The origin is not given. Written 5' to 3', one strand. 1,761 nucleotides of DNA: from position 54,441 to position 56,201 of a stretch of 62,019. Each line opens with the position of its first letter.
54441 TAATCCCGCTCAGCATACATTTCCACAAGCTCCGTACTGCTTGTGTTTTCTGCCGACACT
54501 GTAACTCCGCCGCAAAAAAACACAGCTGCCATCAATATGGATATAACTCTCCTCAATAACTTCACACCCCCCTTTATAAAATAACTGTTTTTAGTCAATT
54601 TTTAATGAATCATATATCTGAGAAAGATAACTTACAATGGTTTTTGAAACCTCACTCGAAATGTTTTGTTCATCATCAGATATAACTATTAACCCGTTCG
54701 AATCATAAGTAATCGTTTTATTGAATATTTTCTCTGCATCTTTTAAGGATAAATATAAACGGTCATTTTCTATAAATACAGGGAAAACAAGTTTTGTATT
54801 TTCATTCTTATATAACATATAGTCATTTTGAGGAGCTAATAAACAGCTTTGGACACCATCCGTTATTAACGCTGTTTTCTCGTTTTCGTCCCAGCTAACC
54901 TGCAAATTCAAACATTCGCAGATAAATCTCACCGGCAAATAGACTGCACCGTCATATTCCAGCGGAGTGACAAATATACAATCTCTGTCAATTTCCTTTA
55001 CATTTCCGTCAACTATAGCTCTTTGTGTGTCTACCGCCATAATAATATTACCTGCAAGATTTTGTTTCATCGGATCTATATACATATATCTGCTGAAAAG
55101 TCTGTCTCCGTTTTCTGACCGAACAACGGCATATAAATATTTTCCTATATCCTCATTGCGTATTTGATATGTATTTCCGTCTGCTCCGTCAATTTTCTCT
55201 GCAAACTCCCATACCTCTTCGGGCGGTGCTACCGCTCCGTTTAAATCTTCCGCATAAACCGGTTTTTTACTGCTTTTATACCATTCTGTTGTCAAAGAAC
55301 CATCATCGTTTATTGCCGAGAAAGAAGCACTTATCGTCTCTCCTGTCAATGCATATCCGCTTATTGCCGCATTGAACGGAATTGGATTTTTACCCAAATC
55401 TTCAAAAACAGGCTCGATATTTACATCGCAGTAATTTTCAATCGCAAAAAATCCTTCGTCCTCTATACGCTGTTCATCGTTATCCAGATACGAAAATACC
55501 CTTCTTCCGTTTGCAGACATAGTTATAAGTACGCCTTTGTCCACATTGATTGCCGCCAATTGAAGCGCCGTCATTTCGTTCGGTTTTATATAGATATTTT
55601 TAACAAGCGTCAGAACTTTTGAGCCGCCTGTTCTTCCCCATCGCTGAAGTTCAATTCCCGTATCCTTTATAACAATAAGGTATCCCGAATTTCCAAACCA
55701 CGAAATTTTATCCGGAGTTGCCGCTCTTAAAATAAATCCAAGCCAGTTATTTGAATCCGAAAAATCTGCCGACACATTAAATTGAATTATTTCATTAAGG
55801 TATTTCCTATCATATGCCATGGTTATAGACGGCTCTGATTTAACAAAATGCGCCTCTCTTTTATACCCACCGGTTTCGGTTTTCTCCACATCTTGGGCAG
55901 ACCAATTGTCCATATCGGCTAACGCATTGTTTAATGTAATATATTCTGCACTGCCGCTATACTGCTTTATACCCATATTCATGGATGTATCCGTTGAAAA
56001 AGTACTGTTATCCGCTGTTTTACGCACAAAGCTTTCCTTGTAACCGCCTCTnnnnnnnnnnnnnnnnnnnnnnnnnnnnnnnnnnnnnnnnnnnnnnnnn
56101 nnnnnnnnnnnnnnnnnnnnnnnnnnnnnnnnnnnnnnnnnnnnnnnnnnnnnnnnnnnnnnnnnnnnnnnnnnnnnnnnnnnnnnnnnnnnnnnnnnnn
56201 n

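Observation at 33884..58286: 24-kb operon of eight secreted giant proteins (three parallel beta-helix enzymes interleaved with SLH anchors) behind an LplABC-type importer: an uncharacterised Gram-positive surface glycan-processing apparatus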

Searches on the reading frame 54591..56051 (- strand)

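Call 56: search_protein_families(library=pfam, proteins=[window:54591-56051:-], max_evalue=5)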
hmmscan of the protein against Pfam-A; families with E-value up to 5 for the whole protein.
window:54591-56051:- (486 aa): 1 family
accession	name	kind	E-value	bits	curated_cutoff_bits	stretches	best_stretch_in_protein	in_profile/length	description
PF07833.16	Cu_amine_oxidN1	-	1e-15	58.1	24.2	1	360-453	10-103/108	Copper amine oxidase N-terminal domain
